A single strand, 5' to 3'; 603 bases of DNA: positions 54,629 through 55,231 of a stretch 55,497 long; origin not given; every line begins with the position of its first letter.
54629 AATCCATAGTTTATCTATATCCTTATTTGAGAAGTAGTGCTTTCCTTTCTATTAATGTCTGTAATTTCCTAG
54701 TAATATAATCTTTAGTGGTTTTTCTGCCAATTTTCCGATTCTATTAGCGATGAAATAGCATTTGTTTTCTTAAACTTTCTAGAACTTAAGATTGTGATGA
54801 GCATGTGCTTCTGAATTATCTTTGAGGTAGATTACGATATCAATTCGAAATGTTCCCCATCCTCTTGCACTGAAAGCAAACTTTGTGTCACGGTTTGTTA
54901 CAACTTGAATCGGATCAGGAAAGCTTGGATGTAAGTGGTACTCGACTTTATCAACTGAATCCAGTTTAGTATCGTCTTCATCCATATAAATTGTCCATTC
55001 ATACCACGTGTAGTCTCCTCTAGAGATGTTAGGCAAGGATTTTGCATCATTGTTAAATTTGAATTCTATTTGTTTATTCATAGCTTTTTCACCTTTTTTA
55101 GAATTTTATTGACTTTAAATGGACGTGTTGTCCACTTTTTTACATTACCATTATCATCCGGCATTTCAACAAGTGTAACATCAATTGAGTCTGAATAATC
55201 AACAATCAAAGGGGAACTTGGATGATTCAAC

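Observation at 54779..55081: Stand-alone YEATS-like domain with the acyl-lysine reader residues apparently intact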

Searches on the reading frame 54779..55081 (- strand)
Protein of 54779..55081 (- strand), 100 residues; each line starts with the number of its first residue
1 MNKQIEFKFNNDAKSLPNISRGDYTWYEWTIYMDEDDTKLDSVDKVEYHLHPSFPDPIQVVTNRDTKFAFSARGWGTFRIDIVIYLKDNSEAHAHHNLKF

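Call 3: search_protein_families(library=pfam, proteins=[window:54779-55081:-], max_evalue=1)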
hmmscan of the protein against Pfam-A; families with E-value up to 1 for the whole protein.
window:54779-55081:- (100 aa): 3 families
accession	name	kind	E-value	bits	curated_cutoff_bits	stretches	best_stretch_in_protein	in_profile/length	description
PF20305.4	pYEATS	-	3.2e-22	78.6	26.9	1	27-99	1-73/73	prokaryotic YEATS domain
PF03366.22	YEATS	-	1.7e-16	60.3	22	1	26-100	3-78/80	YEATS family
PF00545.25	Ribonuclease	-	0.091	13.7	24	1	8-38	38-63/98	ribonuclease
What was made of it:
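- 54779..55081 (-): Coding sequence of the 100-aa pYEATS-domain protein. It has no signal peptide and no other domain. Pfam pYEATS 3.2e-22 and YEATS 1.7e-16 (call 3).
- On pYEATS (Pfam PF20305): 78.6 bits against a cut-off of 26.9, profile positions 1-73 of 73, E=3.2e-22 (call 3).
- On Eukaryotic YEATS acyl-lysine readers (PF03366): 60.3 bits against a cut-off of 22 (call 3).
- Checked: Pfam YEATS PF03366: E=1.7e-16, 60.3 bits against a cut-off of 22 (call 3).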

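Call 4: search_protein_families(library=ncbifam, proteins=[window:54779-55081:-], max_evalue=1)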
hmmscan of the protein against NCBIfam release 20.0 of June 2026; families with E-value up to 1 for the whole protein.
window:54779-55081:- (100 aa): 1 family
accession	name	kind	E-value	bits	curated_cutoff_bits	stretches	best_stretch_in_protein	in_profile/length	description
NF004831.0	PRK06183.1-5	equivalog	0.11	10.9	546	1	25-86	225-286/568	bifunctional 3-(3-hydroxy-phenyl)propionate/3-hydroxycinnamic acid hydroxylase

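Call 5: search_solved_structures(query=window:54779-55081:-, max_evalue=10, show_alignments=3)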
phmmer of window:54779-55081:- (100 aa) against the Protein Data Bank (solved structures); distinct sequences matched with E-value up to 10: 46.
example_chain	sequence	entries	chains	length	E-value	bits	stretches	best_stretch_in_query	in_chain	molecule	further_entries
7f4a_A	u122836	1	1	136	2.2e-08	37.7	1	29-100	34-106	Transcription initiation factor TFIID subunit 14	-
3qrl_A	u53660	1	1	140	2.4e-08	37.6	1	29-100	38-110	Transcription initiation factor TFIID subunit 14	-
5d7e_A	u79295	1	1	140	2.4e-08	37.6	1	29-100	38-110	Transcription initiation factor TFIID subunit 14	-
5iok_A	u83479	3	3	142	2.5e-08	37.5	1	29-100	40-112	Transcription initiation factor TFIID subunit 14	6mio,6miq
2l7e_A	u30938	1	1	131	2.6e-08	37.5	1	28-100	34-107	Transcription initiation factor TFIID subunit 14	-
5sva_n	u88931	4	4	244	7.4e-08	36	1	29-100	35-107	Transcription initiation factor TFIID subunit 14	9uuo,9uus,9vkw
6min_A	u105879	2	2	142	1.8e-07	34.7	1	29-100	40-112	Transcription initiation factor TFIID subunit 14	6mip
7eie_A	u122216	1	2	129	3.5e-07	33.8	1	14-99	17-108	YEATS domain-containing protein 2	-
5iql_A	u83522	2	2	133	3.6e-07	33.8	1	14-99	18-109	YEATS domain-containing protein 2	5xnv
6lsd_A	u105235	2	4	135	3.8e-07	33.7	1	14-99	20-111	YEATS domain-containing protein 2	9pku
9x8u_A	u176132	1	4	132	8.1e-07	32.7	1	22-92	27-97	YEATS domain-containing protein 4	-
9x8s_A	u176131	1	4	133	8.2e-07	32.7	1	22-92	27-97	YEATS domain-containing protein 4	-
5y8v_B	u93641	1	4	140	8.7e-07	32.6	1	22-92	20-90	YEATS domain-containing protein 4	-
8i60_C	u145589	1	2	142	9.4e-07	32.5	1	22-92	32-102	YEATS domain-containing protein 4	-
7eif_A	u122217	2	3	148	1e-06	32.4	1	22-92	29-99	YEATS domain-containing protein 4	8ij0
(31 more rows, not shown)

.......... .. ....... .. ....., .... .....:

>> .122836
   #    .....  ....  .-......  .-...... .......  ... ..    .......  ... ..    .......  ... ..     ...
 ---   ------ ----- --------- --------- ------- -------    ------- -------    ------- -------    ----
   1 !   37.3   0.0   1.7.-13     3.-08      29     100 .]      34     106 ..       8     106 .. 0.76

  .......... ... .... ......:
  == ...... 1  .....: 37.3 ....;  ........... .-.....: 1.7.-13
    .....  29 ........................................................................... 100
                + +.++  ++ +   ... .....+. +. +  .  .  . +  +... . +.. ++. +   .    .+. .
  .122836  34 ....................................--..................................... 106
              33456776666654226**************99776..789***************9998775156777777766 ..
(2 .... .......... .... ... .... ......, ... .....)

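Call 9: find_homologous_proteins(query=window:54779-55081:-, max_evalue=0.001)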
Query window:54779-55081:- (100 aa): 1 proteins with E <= 0.001 among 1 candidates.
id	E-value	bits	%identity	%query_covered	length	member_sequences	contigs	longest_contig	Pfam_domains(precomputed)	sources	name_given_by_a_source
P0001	2.6e-62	226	97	100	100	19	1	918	PF03366.23,PF20305.5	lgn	-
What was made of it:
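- Tried and rejected: The word-indexed homologue search with the single protein found only one near-identical protein (call 9).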

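Call 11: find_encoding_contigs(protein=window:54779-55081:-, flank=10000)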
Protein window:54779-55081:- (100 aa): 10 contigs read that carry it; 6 places shown.
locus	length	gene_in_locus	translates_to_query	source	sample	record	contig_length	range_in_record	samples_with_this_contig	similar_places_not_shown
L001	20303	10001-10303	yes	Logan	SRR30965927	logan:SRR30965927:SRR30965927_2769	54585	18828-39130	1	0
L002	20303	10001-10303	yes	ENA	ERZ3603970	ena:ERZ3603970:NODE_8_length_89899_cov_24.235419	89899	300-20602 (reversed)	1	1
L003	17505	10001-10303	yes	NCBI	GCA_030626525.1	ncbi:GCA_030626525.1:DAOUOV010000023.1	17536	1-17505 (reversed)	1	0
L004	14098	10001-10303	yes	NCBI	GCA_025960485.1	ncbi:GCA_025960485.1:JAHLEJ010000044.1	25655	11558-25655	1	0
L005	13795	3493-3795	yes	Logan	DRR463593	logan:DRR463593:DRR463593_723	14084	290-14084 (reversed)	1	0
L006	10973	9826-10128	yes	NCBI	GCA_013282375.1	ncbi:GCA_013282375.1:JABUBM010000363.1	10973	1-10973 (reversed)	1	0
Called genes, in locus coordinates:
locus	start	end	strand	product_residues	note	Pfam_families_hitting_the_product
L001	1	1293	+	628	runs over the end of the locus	PF02824:TGS, PF07973:tRNA_SAD, PF00587:tRNA-synt_2b, PF03129:HGTP_anticodon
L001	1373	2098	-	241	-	PF02734:Dak2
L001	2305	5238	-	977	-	PF00133:tRNA-synt_1, PF01406:tRNA-synt_1e (faint), PF09334:tRNA-synt_1g, PF13603:tRNA-synt_1_2, PF08264:Anticodon_1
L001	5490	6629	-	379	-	-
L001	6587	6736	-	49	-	-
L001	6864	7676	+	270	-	PF25199:nSTAND_NTPase5 (faint), PF01656:CbiA, PF02374:ArsA_ATPase (faint), PF09140:MipZ, PF10609:ParA, PF13614:AAA_31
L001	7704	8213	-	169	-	PF01035:DNA_binding_1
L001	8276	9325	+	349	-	PF01636:APH, PF01163:RIO1 (faint)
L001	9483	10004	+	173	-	-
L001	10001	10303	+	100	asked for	PF03366:YEATS, PF20305:pYEATS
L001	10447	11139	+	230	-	-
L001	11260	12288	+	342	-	PF00005:ABC_tran, PF13304:AAA_21 (faint)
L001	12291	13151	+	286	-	-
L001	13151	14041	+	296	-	PF01061:ABC2_membrane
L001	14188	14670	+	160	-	PF00583:Acetyltransf_1, PF13673:Acetyltransf_10 (weak), PF13508:Acetyltransf_7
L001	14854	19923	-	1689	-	-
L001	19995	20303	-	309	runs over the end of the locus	PF01844:HNH (weak), PF14279:HNH_5 (weak)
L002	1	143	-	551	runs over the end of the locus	PF07690:MFS_1, PF12832:MFS_1_like, PF07690:MFS_1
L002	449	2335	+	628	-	PF02824:TGS, PF07973:tRNA_SAD, PF00587:tRNA-synt_2b, PF03129:HGTP_anticodon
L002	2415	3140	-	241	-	PF02734:Dak2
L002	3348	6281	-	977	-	PF00133:tRNA-synt_1, PF01406:tRNA-synt_1e (faint), PF09334:tRNA-synt_1g, PF13603:tRNA-synt_1_2, PF08264:Anticodon_1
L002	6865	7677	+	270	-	PF25199:nSTAND_NTPase5 (faint), PF01656:CbiA, PF02374:ArsA_ATPase (faint), PF09140:MipZ, PF10609:ParA, PF13614:AAA_31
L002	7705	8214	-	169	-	PF01035:DNA_binding_1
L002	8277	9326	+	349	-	PF01163:RIO1 (faint), PF01636:APH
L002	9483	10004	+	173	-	-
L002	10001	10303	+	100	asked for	PF03366:YEATS, PF20305:pYEATS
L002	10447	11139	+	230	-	-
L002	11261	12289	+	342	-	PF00005:ABC_tran, PF13304:AAA_21 (faint)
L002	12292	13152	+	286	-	-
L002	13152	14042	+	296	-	PF01061:ABC2_membrane, PF12698:ABC2_membrane_3 (weak)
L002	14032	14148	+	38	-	-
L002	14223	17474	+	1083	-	PF00583:Acetyltransf_1, PF13508:Acetyltransf_7 (weak)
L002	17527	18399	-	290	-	PF00753:Lactamase_B, PF23023:Anti-Pycsar_Apyc1 (weak), PF12706:Lactamase_B_2 (weak)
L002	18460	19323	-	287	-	PF23023:Anti-Pycsar_Apyc1, PF00753:Lactamase_B, PF12706:Lactamase_B_2 (weak)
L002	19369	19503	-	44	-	-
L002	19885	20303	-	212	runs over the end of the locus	PF03006:HlyIII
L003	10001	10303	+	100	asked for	PF03366:YEATS, PF20305:pYEATS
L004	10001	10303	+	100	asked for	PF03366:YEATS, PF20305:pYEATS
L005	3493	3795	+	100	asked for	PF03366:YEATS, PF20305:pYEATS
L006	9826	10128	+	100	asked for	PF03366:YEATS, PF20305:pYEATS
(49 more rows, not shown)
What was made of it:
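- A GNAT-domain protein lies 4 kb away in the window (call 11).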

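Call 16: search_protein_representatives(protein=window:54779-55081:-)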
Query: 100 residues. Proteins with E-value up to 0.001 (for the whole library): 1449; up to 1e-10: 342; up to 1e-30: 4. The best 150 are listed.
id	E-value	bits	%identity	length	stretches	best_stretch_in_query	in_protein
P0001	8.3e-63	225.5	97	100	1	1-100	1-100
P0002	5.6e-38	145.7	45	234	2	8-100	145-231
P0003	1.2e-34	135.0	47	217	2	21-100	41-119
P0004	1.1e-33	131.9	44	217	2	24-99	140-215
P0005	2.6e-29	117.8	38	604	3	22-100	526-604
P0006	1.4e-27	112.3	43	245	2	7-91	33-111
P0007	1.9e-27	111.9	42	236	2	21-99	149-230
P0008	7.1e-26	106.8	35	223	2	21-100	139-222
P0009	7.9e-26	106.6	41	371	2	23-100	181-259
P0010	1.1e-24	103.0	38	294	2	22-100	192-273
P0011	1.9e-24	102.2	38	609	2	9-91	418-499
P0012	4.2e-24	101.1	36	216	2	18-100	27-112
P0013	4.8e-24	100.9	37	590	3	21-100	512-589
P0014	8.3e-24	100.1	40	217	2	25-100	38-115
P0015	3.1e-23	98.3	36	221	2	20-98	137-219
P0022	1.9e-21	92.6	52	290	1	7-95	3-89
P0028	1.2e-20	90.0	49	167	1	6-95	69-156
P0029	1.4e-20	89.8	46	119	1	6-98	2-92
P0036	1.6e-18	83.2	51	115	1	23-98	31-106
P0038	2.3e-18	82.7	46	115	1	20-98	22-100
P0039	2.6e-18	82.5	45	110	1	7-99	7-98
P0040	3.9e-18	81.9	46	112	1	9-95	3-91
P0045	2.7e-17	79.2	41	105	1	15-94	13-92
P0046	3.0e-17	79.1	43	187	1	7-99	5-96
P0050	5.8e-17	78.2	44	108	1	7-99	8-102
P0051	6.9e-17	77.9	45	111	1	7-100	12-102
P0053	7.8e-17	77.7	43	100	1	21-96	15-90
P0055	2.3e-16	76.2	42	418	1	2-100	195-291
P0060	1.5e-15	73.6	45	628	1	6-91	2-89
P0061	1.6e-15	73.5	42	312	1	7-97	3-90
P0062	1.9e-15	73.3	45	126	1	25-99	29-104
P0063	2.0e-15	73.2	36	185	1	7-97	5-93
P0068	3.4e-15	72.5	44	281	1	2-88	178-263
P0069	4.0e-15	72.3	45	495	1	8-100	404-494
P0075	7.4e-15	71.4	41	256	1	3-98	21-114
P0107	2.1e-13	66.7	43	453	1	22-98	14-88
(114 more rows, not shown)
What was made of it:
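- The best hits are prokaryotic at 45-52% identity, with E down to 1e-38 (call 16).
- Tried and rejected: The full HMMER scan was needed (call 16).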

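Call 20: find_homologous_proteins(query=A1, max_evalue=0.00001)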
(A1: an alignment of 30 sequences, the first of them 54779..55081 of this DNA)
Query A1 (30 sequences) (100 aa, profile of the alignment): 1413 proteins with E <= 0.00001 among 2657 candidates; the best 120 are listed.
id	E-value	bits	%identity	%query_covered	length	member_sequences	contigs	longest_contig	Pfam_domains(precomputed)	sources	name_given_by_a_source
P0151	1.9e-57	209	44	95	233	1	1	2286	PF03366.23,PF20305.5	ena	-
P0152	8.9e-57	207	44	75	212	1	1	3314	PF03366.23,PF20305.5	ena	-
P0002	1.1e-55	203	42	95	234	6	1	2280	PF03366.23,PF20305.5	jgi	-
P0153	1.3e-55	203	41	88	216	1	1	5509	PF03366.23,PF20305.5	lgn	-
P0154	1.6e-55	203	44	75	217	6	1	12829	PF03366.23,PF20305.5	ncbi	-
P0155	1.7e-55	203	45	74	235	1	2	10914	PF03366.23,PF20305.5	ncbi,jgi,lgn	jgi:transcription initiation factor IIF auxiliary subunit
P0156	2.2e-55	202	38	88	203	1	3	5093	PF03366.23,PF20305.5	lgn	-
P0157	9.3e-55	200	42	74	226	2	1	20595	PF03366.23,PF20305.5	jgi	jgi:transcription initiation factor IIF auxiliary subunit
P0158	9.4e-55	200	46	79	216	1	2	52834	PF03366.23,PF20305.5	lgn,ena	-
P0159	1.5e-54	200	40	75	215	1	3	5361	PF03366.23,PF20305.5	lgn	-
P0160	2.6e-54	199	47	74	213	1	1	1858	PF03366.23,PF20305.5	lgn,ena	-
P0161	2.6e-54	199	44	70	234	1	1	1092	PF03366.23,PF20305.5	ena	-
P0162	3.2e-54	199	43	75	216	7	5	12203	PF03366.23,PF20305.5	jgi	-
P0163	4.0e-54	198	48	73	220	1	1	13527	PF03366.23,PF20305.5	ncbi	-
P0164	5.7e-54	198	44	75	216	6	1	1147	PF03366.23,PF20305.5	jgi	-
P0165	6.8e-54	198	33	100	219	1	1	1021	PF03366.23,PF20305.5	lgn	-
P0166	7.4e-54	198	45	75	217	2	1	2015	PF03366.23,PF20305.5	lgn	-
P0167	7.8e-54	197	36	97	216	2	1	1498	PF03366.23,PF20305.5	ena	-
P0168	7.8e-54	197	43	75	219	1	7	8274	PF03366.23,PF20305.5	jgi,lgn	jgi:transcription initiation factor IIF auxiliary subunit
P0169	9.2e-54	197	44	75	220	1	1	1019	PF03366.23,PF20305.5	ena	-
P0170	1.0e-53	197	44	75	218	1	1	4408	PF03366.23,PF20305.5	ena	-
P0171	1.2e-53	197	44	75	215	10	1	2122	PF03366.23,PF20305.5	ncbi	-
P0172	1.3e-53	197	41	75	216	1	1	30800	PF03366.23,PF20305.5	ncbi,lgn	-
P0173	1.6e-53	196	43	75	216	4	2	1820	PF03366.23,PF20305.5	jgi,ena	-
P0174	1.6e-53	196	48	75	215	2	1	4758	PF03366.23,PF20305.5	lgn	-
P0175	1.7e-53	196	47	75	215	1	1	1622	PF03366.23,PF20305.5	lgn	-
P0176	1.7e-53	196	47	75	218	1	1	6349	PF03366.23,PF20305.5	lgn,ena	-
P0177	1.8e-53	196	39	75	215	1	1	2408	PF03366.23,PF20305.5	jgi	jgi:transcription initiation factor IIF auxiliary subunit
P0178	1.9e-53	196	50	74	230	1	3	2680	PF03366.23,PF20305.5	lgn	-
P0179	1.9e-53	196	36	97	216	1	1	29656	PF03366.23,PF20305.5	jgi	jgi:transcription initiation factor IIF auxiliary subunit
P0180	2.3e-53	196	39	94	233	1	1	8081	PF03366.23,PF20305.5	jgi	jgi:transcription initiation factor IIF auxiliary subunit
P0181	2.4e-53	196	45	75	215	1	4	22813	PF03366.23,PF20305.5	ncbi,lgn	-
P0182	2.7e-53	196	43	75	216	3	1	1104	PF03366.23,PF20305.5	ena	-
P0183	3.1e-53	196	45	75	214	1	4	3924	PF03366.23,PF20305.5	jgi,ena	-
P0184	3.3e-53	195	41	75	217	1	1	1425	PF03366.23,PF20305.5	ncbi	-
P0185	3.6e-53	195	44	75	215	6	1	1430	PF03366.23,PF20305.5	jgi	jgi:transcription initiation factor IIF auxiliary subunit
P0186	3.6e-53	195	43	75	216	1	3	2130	PF03366.23,PF20305.5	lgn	-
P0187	3.8e-53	195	40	75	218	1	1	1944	PF03366.23,PF20305.5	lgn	-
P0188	4.1e-53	195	40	75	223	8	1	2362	PF03366.23,PF20305.5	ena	-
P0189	4.7e-53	195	52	75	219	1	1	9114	PF03366.23,PF20305.5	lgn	-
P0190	4.8e-53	195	46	74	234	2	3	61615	PF03366.23,PF20305.5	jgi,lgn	jgi:transcription initiation factor IIF auxiliary subunit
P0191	5.2e-53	195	43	75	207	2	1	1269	PF03366.23,PF20305.5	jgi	jgi:transcription initiation factor IIF auxiliary subunit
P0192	5.3e-53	195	41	86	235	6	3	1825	PF03366.23,PF20305.5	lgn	-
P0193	5.6e-53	195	45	73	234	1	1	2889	PF03366.23,PF20305.5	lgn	-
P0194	8.1e-53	194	45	74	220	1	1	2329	PF03366.23,PF20305.5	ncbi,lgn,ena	-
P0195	1.2e-52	194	38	74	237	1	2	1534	PF03366.23,PF20305.5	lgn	-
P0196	1.2e-52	194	44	75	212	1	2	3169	PF03366.23,PF20305.5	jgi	jgi:transcription initiation factor IIF auxiliary subunit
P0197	1.2e-52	194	41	75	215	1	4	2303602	PF03366.23,PF20305.5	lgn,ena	-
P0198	1.4e-52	193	48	75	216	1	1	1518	PF03366.23,PF20305.5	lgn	-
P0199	1.6e-52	193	50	74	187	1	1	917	PF03366.23,PF20305.5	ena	-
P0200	2.1e-52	193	40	75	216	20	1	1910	PF03366.23,PF20305.5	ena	-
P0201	2.1e-52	193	43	75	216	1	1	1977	PF03366.23,PF20305.5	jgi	jgi:transcription initiation factor IIF auxiliary subunit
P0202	2.2e-52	193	45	74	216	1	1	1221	PF03366.23,PF20305.5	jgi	jgi:transcription initiation factor IIF auxiliary subunit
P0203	2.2e-52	193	44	75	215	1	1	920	PF03366.23,PF20305.5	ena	-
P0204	2.3e-52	193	40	74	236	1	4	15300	PF03366.23,PF20305.5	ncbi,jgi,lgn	jgi:transcription initiation factor IIF auxiliary subunit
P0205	2.3e-52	193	39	100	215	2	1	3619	PF03366.23,PF20305.5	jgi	jgi:transcription initiation factor IIF auxiliary subunit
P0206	2.5e-52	193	42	74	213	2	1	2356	PF03366.23,PF20305.5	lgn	-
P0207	2.7e-52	193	43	75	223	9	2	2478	PF03366.23,PF20305.5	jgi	jgi:transcription initiation factor IIF auxiliary subunit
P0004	2.8e-52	192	45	75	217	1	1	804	PF03366.23,PF20305.5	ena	-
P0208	4.6e-52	192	43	75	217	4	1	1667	PF03366.23,PF20305.5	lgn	-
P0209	4.8e-52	192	48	75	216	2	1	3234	PF03366.23,PF20305.5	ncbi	-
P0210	5.5e-52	192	41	80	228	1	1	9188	PF03366.23,PF20305.5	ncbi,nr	ncbi:MAG: hypothetical protein HY238_07525 [Acidobacteria bacterium]|nr:hypothetical protein [Acidob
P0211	6.9e-52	191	43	75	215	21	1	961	PF03366.23,PF20305.5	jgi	-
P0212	7.0e-52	191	44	75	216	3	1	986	PF03366.23,PF20305.5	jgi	jgi:transcription initiation factor IIF auxiliary subunit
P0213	8.6e-52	191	41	75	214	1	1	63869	PF03366.23,PF20305.5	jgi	jgi:transcription initiation factor IIF auxiliary subunit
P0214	9.4e-52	191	44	75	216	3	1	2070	PF03366.23,PF20305.5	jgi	jgi:transcription initiation factor IIF auxiliary subunit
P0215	1.1e-51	191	34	97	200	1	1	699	PF03366.23,PF20305.5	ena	-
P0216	1.4e-51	190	44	75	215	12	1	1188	PF03366.23,PF20305.5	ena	-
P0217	1.4e-51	190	43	75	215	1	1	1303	PF03366.23,PF20305.5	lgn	-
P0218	1.5e-51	190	45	74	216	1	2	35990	PF03366.23,PF20305.5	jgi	jgi:transcription initiation factor IIF auxiliary subunit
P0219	1.6e-51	190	50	74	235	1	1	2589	PF03366.23,PF20305.5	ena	-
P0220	1.6e-51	190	44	75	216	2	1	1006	PF03366.23,PF20305.5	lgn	-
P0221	1.6e-51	190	44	75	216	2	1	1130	PF03366.23,PF20305.5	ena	-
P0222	1.9e-51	190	35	92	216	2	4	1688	PF03366.23,PF20305.5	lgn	-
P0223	2.0e-51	190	37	75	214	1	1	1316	PF03366.23,PF20305.5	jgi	jgi:transcription initiation factor IIF auxiliary subunit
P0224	2.1e-51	190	44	74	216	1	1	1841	PF03366.23,PF20305.5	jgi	jgi:transcription initiation factor IIF auxiliary subunit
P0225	2.2e-51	190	42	75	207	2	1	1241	PF03366.23,PF20305.5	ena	-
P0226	2.2e-51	190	43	75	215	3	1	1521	PF03366.23,PF20305.5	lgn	-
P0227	2.5e-51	189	47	75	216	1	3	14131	PF03366.23,PF20305.5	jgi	jgi:transcription initiation factor IIF auxiliary subunit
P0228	2.5e-51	189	47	75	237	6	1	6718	PF03366.23,PF20305.5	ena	-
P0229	2.6e-51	189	39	74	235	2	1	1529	PF03366.23,PF20305.5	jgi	jgi:transcription initiation factor IIF auxiliary subunit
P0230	2.6e-51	189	35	100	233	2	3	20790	PF03366.23,PF20305.5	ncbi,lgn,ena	-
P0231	2.7e-51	189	47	74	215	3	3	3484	PF03366.23,PF20305.5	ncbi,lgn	-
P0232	3.7e-51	189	43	75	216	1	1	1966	PF03366.23,PF20305.5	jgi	jgi:transcription initiation factor IIF auxiliary subunit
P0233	4.8e-51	189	42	74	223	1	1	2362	PF03366.23,PF20305.5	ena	-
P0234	4.8e-51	189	43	75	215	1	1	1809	PF03366.23,PF20305.5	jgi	jgi:transcription initiation factor IIF auxiliary subunit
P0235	4.9e-51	188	40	75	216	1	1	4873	PF03366.23,PF20305.5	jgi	jgi:transcription initiation factor IIF auxiliary subunit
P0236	5.0e-51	188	39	100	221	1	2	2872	PF03366.23,PF20305.5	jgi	jgi:transcription initiation factor IIF auxiliary subunit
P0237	5.1e-51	188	41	75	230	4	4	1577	PF03366.23,PF20305.5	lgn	-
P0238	6.9e-51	188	38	74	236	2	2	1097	PF03366.23,PF20305.5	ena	-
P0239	1.1e-50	187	41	75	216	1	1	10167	PF03366.23,PF20305.5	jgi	jgi:transcription initiation factor IIF auxiliary subunit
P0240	1.1e-50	187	40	91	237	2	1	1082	PF03366.23,PF20305.5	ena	-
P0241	1.5e-50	187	37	100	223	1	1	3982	PF03366.23,PF20305.5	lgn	-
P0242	2.1e-50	186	40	91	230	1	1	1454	PF03366.23,PF20305.5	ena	-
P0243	2.8e-50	186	41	75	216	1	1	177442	PF03366.23,PF20305.5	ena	-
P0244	3.8e-50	186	42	74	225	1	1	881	PF03366.23,PF20305.5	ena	-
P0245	4.0e-50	186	41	78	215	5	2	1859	PF03366.23,PF20305.5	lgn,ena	-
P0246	4.0e-50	186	37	75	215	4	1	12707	PF03366.23,PF20305.5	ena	-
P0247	4.3e-50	185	33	100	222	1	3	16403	PF03366.23,PF20305.5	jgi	jgi:transcription initiation factor IIF auxiliary subunit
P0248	5.3e-50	185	44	79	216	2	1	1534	PF03366.23,PF20305.5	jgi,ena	jgi:transcription initiation factor IIF auxiliary subunit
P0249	6.0e-50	185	41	74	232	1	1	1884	PF03366.23,PF20305.5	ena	-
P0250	6.3e-50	185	39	75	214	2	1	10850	PF03366.23,PF20305.5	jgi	jgi:transcription initiation factor IIF auxiliary subunit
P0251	6.9e-50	185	42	79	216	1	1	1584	PF03366.23,PF20305.5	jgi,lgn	-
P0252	8.0e-50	185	41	75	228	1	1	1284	PF03366.23,PF20305.5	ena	-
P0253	8.6e-50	184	40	94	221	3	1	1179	PF03366.23,PF20305.5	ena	-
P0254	9.0e-50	184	38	77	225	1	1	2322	PF03366.23,PF20305.5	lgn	-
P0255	9.8e-50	184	38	94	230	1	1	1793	PF03366.23,PF20305.5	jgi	-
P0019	1.0e-49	184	36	72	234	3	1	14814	PF03366.23,PF20305.5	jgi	jgi:transcription initiation factor IIF auxiliary subunit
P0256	1.3e-49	184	43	68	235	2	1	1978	PF03366.23,PF20305.5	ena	-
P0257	1.7e-49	184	41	79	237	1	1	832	PF03366.23,PF20305.5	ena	-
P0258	2.2e-49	183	43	74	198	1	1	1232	PF03366.23,PF20305.5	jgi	jgi:transcription initiation factor IIF auxiliary subunit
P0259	2.3e-49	183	42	75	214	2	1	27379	PF03366.23,PF20305.5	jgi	-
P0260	2.6e-49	183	42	75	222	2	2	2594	PF03366.23,PF20305.5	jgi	-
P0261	3.0e-49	183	34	98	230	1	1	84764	PF03366.23,PF20305.5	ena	-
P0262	3.5e-49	183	41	95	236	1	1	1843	PF03366.23,PF20305.5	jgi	jgi:transcription initiation factor IIF auxiliary subunit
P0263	3.5e-49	183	40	74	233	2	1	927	PF03366.23,PF20305.5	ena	-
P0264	3.7e-49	182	40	79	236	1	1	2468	PF03366.23,PF20305.5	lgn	-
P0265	5.7e-49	182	42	74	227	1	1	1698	PF03366.23,PF20305.5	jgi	jgi:transcription initiation factor IIF auxiliary subunit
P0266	5.7e-49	182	43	74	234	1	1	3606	PF03366.23,PF20305.5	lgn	-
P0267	5.8e-49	182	44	82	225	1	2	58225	PF03366.23,PF20305.5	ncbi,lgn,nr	ncbi:MAG: hypothetical protein L0196_09000 [candidate division Zixibacteria bacterium]|nr:hypothetic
